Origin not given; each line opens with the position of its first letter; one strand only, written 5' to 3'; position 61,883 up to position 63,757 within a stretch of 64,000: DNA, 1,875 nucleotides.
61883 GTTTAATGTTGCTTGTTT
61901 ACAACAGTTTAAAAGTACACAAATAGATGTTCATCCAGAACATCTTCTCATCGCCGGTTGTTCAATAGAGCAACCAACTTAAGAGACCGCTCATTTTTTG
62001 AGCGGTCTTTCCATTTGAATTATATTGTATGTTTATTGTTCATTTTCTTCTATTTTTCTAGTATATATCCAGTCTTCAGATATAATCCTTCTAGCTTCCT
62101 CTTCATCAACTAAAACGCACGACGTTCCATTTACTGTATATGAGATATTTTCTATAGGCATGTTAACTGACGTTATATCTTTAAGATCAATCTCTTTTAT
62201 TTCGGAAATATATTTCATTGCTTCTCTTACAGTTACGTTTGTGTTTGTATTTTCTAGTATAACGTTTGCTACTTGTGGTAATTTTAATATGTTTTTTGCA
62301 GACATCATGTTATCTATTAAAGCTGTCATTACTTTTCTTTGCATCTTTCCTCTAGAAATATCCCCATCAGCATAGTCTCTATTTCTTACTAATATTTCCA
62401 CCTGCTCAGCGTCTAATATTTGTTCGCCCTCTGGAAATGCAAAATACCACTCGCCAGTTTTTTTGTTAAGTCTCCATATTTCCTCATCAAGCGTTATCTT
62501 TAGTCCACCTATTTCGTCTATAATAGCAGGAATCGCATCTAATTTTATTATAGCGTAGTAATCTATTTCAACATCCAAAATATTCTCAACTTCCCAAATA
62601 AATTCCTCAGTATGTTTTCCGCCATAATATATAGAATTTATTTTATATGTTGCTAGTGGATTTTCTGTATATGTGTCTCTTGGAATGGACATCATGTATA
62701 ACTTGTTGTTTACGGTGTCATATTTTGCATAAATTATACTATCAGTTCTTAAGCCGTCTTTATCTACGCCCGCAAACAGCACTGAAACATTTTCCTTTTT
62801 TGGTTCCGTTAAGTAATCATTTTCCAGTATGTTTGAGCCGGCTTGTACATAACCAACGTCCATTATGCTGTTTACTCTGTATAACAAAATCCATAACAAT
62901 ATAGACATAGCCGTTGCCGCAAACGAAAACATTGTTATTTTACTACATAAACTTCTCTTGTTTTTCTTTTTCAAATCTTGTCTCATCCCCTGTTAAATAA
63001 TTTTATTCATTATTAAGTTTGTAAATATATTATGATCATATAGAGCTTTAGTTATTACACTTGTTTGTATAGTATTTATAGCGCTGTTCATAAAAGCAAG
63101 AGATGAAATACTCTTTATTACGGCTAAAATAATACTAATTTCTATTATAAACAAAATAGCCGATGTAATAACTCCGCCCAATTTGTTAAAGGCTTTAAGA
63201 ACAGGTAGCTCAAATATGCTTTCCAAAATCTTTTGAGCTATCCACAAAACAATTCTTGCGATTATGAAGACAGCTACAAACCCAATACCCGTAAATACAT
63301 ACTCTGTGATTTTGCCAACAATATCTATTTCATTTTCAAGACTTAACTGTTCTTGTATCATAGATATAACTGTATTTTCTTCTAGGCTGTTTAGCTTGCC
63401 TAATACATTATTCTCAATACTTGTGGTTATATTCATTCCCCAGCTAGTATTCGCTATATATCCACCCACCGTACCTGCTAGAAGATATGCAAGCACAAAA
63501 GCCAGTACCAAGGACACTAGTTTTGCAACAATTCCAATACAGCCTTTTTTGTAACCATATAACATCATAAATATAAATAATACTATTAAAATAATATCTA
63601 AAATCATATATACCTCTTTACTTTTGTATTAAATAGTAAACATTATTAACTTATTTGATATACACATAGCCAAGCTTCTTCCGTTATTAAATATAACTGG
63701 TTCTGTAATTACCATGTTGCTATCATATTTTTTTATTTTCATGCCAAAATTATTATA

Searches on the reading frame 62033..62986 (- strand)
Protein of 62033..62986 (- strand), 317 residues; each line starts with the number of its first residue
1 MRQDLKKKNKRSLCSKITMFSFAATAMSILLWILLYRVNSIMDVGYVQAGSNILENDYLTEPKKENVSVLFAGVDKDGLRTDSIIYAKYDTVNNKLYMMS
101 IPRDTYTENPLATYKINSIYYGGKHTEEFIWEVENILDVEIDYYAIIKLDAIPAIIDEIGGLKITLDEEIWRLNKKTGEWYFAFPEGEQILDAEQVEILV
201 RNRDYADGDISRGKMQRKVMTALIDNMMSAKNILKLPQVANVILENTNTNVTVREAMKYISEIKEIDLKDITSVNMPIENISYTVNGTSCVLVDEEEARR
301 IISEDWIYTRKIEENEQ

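Call 12: find_encoding_contigs(protein=window:62033-62986:-, flank=6000, max_places=10)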
Protein window:62033-62986:- (317 aa): no gene with exactly this product is on record in the collection.

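Call 13: find_homologous_proteins(query=window:62033-62986:-)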
Query window:62033-62986:- (317 aa): 441 proteins with E <= 0.001 among 2232 candidates; the best 120 are listed.
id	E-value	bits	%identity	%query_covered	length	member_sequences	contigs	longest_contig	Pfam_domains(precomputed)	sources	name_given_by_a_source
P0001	1.5e-175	601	100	87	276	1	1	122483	PF03816.20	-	-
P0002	2.7e-161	554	79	96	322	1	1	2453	PF03816.20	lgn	-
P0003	2.6e-159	547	78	98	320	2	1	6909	PF03816.20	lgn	-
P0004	4.9e-157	540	78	97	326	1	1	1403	PF03816.20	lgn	-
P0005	2.5e-155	534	76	96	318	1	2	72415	PF03816.20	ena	-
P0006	5.8e-155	533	78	96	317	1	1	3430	PF03816.20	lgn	-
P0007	6.4e-155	533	77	97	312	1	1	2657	PF03816.20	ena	-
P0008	2.0e-154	531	75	98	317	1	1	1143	PF03816.20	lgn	-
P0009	2.1e-154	531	77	99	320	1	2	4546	PF03816.20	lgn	-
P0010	4.7e-154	530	74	95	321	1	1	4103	PF03816.20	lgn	-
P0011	8.6e-154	529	76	99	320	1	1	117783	PF03816.20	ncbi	-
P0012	2.3e-153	528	74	98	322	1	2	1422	PF03816.20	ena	-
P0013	8.2e-153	526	75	99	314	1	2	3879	PF03816.20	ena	-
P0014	9.2e-153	526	78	96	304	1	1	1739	PF03816.20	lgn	-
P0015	5.5e-152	523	78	97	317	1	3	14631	PF03816.20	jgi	-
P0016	1.7e-151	522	78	94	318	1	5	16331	PF03816.20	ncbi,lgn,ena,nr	ncbi:MAG: LCP family protein [Clostridia bacterium]|nr:LCP family protein [Clostridia bacterium]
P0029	4.8e-147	507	72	97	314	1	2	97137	PF03816.20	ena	-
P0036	1.2e-146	506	75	92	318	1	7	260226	PF03816.20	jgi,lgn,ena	-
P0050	1.4e-143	496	81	85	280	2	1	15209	PF03816.20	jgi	-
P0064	6.0e-139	480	70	94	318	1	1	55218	PF03816.20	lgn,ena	-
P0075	4.5e-134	464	79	82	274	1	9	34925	PF03816.20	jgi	-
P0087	3.5e-125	435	63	98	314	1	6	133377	PF03816.20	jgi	-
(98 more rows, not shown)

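Call 15: find_related_loci(query=A1, collection=metagenome_contigs, flank=3500)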
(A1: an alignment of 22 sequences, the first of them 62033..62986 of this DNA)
Query A1 (317 aa) in metagenome_contigs; peptide patterns used: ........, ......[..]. (x = any residue, [..] = any of these).
181 stretches matched a pattern; 2 encode a relative of the query (tblastn E <= 1e-3); 2 distinct loci.
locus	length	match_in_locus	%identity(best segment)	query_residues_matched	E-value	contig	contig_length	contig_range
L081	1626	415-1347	54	6-316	2e-114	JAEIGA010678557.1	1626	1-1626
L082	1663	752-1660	55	6-309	4e-112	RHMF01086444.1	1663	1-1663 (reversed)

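Call 16: find_encoding_contigs(protein=P0011, flank=4000, max_places=3)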
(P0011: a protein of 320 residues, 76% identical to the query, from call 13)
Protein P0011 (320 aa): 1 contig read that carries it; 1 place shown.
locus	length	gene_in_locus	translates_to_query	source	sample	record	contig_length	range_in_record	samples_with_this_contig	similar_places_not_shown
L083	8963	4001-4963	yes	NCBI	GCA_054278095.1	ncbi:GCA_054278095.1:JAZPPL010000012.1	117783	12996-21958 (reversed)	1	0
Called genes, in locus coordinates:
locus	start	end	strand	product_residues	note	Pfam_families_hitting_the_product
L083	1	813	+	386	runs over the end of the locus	PF14903:WG_beta_rep (weak)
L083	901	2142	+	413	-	PF05496:RuvB_N, PF07724:AAA_2 (faint), PF13173:AAA_14, PF00004:AAA, PF07728:AAA_5, PF16193:AAA_assoc_2, PF12002:MgsA_C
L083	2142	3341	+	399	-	PF18975:DUF5711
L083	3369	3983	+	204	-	PF02674:Colicin_V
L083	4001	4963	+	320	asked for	PF03816:LytR_cpsA_psr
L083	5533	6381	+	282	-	PF00318:Ribosomal_S2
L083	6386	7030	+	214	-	PF00889:EF_TS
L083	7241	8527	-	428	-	PF00768:Peptidase_S11, PF02113:Peptidase_S13 (weak), PF13354:Beta-lactamase2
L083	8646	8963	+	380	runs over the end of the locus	-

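Call 17: find_encoding_contigs(protein=P0005, flank=4000, max_places=3)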
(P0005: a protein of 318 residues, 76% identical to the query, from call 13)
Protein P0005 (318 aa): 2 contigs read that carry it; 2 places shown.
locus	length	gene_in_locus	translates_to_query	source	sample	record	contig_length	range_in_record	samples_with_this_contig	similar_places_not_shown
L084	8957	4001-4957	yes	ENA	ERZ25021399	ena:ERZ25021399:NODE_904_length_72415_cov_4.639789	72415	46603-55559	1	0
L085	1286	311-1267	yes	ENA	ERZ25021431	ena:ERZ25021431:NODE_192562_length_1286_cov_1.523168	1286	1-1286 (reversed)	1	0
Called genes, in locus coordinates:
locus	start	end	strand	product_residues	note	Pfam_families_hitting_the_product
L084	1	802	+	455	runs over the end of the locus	-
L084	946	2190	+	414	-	PF05496:RuvB_N, PF07724:AAA_2 (faint), PF13173:AAA_14, PF00004:AAA, PF07728:AAA_5, PF16193:AAA_assoc_2, PF12002:MgsA_C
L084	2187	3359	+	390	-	-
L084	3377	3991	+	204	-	PF02674:Colicin_V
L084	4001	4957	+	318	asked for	PF03816:LytR_cpsA_psr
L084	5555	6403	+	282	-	PF00318:Ribosomal_S2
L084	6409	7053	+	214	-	PF00889:EF_TS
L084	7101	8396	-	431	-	PF00768:Peptidase_S11, PF02113:Peptidase_S13 (weak), PF13354:Beta-lactamase2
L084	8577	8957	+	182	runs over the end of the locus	PF01765:RRF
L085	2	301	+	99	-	?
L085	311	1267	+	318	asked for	PF03816:LytR_cpsA_psr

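Call 18: find_encoding_contigs(protein=P0036, flank=4000, max_places=3)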
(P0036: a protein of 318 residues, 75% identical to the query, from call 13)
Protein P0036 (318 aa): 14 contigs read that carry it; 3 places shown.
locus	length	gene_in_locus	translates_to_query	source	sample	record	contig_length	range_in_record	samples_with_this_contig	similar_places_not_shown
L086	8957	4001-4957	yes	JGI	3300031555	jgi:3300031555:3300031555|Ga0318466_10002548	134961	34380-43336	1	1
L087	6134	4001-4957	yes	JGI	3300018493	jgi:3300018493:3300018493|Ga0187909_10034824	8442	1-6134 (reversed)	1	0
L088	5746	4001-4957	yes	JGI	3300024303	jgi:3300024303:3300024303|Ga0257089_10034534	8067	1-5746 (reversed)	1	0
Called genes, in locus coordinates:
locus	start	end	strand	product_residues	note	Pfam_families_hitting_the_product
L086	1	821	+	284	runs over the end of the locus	PF02588:YitT_membrane, PF10035:DUF2179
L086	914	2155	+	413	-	PF05496:RuvB_N, PF07724:AAA_2 (faint), PF13173:AAA_14, PF00004:AAA, PF07728:AAA_5 (weak), PF16193:AAA_assoc_2, PF12002:MgsA_C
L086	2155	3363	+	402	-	PF18975:DUF5711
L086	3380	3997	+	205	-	PF02674:Colicin_V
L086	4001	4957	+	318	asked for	PF03816:LytR_cpsA_psr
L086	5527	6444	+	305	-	PF00318:Ribosomal_S2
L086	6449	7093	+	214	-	PF00889:EF_TS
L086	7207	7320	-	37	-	-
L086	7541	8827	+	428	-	-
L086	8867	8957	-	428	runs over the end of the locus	PF02113:Peptidase_S13 (faint), PF00768:Peptidase_S11, PF13354:Beta-lactamase2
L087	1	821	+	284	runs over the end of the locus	PF02588:YitT_membrane, PF10035:DUF2179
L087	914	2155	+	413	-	PF05496:RuvB_N, PF07724:AAA_2 (faint), PF13173:AAA_14, PF00004:AAA, PF07728:AAA_5 (weak), PF16193:AAA_assoc_2, PF12002:MgsA_C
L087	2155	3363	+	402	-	PF18975:DUF5711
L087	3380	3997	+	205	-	PF02674:Colicin_V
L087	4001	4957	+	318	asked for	PF03816:LytR_cpsA_psr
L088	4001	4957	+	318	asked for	PF03816:LytR_cpsA_psr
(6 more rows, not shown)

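Call 19: find_encoding_contigs(protein=P0087, flank=4000, max_places=3)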
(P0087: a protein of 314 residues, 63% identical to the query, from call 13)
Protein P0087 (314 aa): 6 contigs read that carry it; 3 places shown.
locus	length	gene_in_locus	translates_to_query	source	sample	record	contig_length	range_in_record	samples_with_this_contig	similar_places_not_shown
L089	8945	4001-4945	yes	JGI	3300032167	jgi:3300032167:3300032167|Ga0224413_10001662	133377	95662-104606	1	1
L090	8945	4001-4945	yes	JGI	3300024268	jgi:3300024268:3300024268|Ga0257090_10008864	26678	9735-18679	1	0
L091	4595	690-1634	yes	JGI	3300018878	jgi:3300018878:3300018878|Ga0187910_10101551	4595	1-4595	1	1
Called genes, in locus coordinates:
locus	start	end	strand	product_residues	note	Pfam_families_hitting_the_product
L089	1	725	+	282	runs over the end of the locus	PF02588:YitT_membrane, PF10035:DUF2179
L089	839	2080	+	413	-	PF05496:RuvB_N, PF00158:Sigma54_activat (faint), PF13173:AAA_14, PF00004:AAA, PF07728:AAA_5 (weak), PF16193:AAA_assoc_2, PF12002:MgsA_C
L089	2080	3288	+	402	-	PF18975:DUF5711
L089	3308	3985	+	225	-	PF02674:Colicin_V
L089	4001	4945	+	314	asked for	PF03816:LytR_cpsA_psr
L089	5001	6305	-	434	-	PF00768:Peptidase_S11, PF13354:Beta-lactamase2 (weak)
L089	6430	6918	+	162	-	-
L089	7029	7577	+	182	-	PF01765:RRF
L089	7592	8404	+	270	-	PF01148:CTP_transf_1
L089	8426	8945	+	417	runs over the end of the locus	PF02163:Peptidase_M50, PF13180:PDZ_2, PF00595:PDZ (weak), PF13180:PDZ_2, PF17820:PDZ_6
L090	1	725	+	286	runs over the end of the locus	-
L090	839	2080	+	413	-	PF05496:RuvB_N, PF00158:Sigma54_activat (faint), PF13173:AAA_14, PF00004:AAA, PF07728:AAA_5 (weak), PF16193:AAA_assoc_2, PF12002:MgsA_C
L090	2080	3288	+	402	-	PF18975:DUF5711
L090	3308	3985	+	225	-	PF02674:Colicin_V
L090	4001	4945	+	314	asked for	PF03816:LytR_cpsA_psr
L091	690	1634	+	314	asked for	PF03816:LytR_cpsA_psr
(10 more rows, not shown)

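Call 21: find_encoding_contigs(protein=P0050, flank=2500, max_places=4)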
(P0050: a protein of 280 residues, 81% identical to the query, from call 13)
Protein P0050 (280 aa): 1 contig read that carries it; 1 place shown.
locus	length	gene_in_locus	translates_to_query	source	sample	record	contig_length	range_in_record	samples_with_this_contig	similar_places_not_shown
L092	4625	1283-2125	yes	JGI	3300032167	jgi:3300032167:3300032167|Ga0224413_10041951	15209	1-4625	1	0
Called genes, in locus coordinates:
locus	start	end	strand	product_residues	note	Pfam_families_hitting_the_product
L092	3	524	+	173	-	?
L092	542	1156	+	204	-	PF02674:Colicin_V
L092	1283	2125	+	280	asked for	PF03816:LytR_cpsA_psr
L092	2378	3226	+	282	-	PF00318:Ribosomal_S2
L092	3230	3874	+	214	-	PF00889:EF_TS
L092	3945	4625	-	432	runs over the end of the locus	PF00768:Peptidase_S11, PF02113:Peptidase_S13 (weak), PF13354:Beta-lactamase2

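Call 22: find_encoding_contigs(protein=P0075, flank=2500, max_places=6)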
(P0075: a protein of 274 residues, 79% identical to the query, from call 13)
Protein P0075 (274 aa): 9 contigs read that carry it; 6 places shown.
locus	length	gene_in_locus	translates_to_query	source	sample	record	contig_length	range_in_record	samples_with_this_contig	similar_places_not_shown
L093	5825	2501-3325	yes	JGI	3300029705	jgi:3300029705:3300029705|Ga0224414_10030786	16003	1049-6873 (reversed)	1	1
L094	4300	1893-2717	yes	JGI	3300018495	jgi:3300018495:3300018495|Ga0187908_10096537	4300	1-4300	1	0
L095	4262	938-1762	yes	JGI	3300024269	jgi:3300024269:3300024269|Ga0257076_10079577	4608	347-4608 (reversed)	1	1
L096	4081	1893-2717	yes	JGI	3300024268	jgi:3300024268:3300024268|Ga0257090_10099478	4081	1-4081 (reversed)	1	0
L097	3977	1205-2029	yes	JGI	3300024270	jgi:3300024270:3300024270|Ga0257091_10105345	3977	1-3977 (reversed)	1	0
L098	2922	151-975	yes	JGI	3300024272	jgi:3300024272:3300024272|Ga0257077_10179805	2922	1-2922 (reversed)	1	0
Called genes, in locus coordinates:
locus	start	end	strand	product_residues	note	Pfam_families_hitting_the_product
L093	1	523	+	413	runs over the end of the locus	PF05496:RuvB_N, PF07724:AAA_2 (faint), PF13173:AAA_14, PF00004:AAA, PF07728:AAA_5 (weak), PF16193:AAA_assoc_2, PF12002:MgsA_C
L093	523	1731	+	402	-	PF18975:DUF5711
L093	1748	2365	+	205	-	PF02674:Colicin_V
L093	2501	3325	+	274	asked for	PF03816:LytR_cpsA_psr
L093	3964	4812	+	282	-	PF00318:Ribosomal_S2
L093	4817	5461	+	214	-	PF00889:EF_TS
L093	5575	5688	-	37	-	-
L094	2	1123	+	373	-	?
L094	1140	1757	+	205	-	PF02674:Colicin_V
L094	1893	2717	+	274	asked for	PF03816:LytR_cpsA_psr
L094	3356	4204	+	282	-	PF00318:Ribosomal_S2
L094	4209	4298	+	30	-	?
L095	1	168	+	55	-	?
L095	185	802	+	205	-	PF02674:Colicin_V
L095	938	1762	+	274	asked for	PF03816:LytR_cpsA_psr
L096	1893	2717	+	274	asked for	PF03816:LytR_cpsA_psr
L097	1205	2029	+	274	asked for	PF03816:LytR_cpsA_psr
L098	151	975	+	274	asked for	PF03816:LytR_cpsA_psr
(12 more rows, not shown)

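Call 23: find_encoding_contigs(protein=P0003, flank=2500, max_places=4)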
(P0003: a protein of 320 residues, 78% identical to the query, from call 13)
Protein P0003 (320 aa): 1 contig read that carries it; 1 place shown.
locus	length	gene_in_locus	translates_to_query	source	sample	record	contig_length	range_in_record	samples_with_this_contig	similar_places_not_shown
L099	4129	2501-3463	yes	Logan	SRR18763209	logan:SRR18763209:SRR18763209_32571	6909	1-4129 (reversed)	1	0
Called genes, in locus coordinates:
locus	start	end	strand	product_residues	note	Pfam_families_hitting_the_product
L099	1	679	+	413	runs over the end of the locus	PF05496:RuvB_N, PF07724:AAA_2 (faint), PF13173:AAA_14, PF00004:AAA, PF07728:AAA_5, PF16193:AAA_assoc_2, PF12002:MgsA_C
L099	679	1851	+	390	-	PF18975:DUF5711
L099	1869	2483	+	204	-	PF02674:Colicin_V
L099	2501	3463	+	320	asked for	PF03816:LytR_cpsA_psr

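Call 24: find_encoding_contigs(protein=P0002, flank=2500, max_places=4)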
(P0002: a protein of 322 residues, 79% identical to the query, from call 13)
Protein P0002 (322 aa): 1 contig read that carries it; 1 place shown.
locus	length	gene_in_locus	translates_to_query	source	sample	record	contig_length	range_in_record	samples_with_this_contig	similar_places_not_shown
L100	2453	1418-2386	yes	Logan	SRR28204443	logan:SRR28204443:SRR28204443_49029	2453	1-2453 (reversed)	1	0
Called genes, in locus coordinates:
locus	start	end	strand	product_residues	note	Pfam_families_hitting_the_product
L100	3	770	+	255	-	?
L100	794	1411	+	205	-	PF02674:Colicin_V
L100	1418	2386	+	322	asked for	PF03816:LytR_cpsA_psr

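Call 30: find_encoding_contigs(protein=P0016, flank=2000, max_places=3)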
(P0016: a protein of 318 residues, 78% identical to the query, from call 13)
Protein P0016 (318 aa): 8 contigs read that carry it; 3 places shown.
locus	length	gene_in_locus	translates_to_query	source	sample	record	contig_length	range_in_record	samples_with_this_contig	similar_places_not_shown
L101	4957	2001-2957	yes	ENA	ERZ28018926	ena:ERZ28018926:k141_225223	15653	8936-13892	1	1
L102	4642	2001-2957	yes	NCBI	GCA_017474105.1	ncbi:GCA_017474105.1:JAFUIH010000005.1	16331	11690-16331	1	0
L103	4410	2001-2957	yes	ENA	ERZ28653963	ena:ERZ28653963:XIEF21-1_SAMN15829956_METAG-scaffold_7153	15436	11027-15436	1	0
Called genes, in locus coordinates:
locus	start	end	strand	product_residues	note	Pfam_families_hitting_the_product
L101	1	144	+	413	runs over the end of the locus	PF05496:RuvB_N, PF07724:AAA_2 (faint), PF13173:AAA_14, PF00004:AAA, PF07728:AAA_5 (weak), PF16193:AAA_assoc_2, PF12002:MgsA_C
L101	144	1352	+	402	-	-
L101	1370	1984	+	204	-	PF02674:Colicin_V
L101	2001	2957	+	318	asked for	PF03816:LytR_cpsA_psr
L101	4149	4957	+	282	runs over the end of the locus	PF00318:Ribosomal_S2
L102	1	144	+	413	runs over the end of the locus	PF05496:RuvB_N, PF07724:AAA_2 (faint), PF13173:AAA_14, PF00004:AAA, PF07728:AAA_5 (weak), PF16193:AAA_assoc_2, PF12002:MgsA_C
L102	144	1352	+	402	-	-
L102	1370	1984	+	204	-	PF02674:Colicin_V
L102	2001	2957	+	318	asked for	PF03816:LytR_cpsA_psr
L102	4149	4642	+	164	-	PF00318:Ribosomal_S2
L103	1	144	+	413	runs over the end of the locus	PF05496:RuvB_N, PF07724:AAA_2 (faint), PF13173:AAA_14, PF00004:AAA, PF07728:AAA_5 (weak), PF16193:AAA_assoc_2, PF12002:MgsA_C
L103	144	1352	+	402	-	-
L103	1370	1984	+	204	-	PF02674:Colicin_V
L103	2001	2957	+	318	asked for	PF03816:LytR_cpsA_psr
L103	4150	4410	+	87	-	?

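Call 31: find_encoding_contigs(protein=P0029, flank=2000, max_places=2)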
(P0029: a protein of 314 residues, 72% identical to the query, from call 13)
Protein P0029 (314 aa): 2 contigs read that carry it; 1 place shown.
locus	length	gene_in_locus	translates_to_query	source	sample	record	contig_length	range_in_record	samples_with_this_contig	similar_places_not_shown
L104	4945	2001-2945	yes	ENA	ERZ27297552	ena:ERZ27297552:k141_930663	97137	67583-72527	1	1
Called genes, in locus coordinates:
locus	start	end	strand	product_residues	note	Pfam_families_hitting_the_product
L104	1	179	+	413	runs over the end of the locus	PF05496:RuvB_N, PF07724:AAA_2 (faint), PF13173:AAA_14, PF00004:AAA, PF07728:AAA_5, PF16193:AAA_assoc_2, PF12002:MgsA_C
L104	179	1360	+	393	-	PF18975:DUF5711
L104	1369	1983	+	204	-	PF02674:Colicin_V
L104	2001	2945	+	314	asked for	PF03816:LytR_cpsA_psr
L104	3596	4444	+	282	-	PF00318:Ribosomal_S2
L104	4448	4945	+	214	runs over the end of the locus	PF00889:EF_TS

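Call 32: find_encoding_contigs(protein=P0064, flank=2000, max_places=2)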
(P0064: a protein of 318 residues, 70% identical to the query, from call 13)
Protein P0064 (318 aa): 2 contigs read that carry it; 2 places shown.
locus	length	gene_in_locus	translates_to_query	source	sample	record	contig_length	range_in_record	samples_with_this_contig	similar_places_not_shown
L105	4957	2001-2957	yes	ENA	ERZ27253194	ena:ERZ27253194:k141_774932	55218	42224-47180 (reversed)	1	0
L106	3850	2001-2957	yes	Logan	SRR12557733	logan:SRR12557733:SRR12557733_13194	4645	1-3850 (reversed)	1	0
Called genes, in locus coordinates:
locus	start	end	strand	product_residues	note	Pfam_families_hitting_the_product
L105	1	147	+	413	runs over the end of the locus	PF05496:RuvB_N, PF07724:AAA_2 (faint), PF13173:AAA_14, PF00004:AAA, PF07728:AAA_5, PF16193:AAA_assoc_2, PF12002:MgsA_C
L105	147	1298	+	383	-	PF18975:DUF5711 (weak)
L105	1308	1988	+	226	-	PF02674:Colicin_V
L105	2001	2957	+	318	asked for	PF03816:LytR_cpsA_psr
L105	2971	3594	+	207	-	PF05013:FGase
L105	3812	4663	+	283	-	PF00318:Ribosomal_S2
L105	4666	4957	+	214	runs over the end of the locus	PF00889:EF_TS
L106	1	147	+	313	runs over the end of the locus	?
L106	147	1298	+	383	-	PF18975:DUF5711 (weak)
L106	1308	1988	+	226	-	PF02674:Colicin_V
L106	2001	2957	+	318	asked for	PF03816:LytR_cpsA_psr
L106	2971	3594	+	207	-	PF05013:FGase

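Call 65: search_protein_families(library=pfam, proteins=[window:62033-62986:-])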
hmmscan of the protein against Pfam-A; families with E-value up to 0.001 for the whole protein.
window:62033-62986:- (317 aa): 1 family
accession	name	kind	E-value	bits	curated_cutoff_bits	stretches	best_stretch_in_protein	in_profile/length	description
PF03816.19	LytR_cpsA_psr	-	7.5e-30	104.5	24.6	1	80-228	1-149/150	LytR_cpsA_psr family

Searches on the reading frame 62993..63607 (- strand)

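Call 65: search_protein_families(library=pfam, proteins=[window:62993-63607:-])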
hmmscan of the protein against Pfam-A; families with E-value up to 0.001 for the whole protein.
window:62993-63607:- (204 aa): 1 family
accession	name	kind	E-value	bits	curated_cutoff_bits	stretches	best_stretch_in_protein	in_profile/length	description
PF02674.22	Colicin_V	-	1.5e-13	51.4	29.3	1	3-187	1-137/144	Colicin V production protein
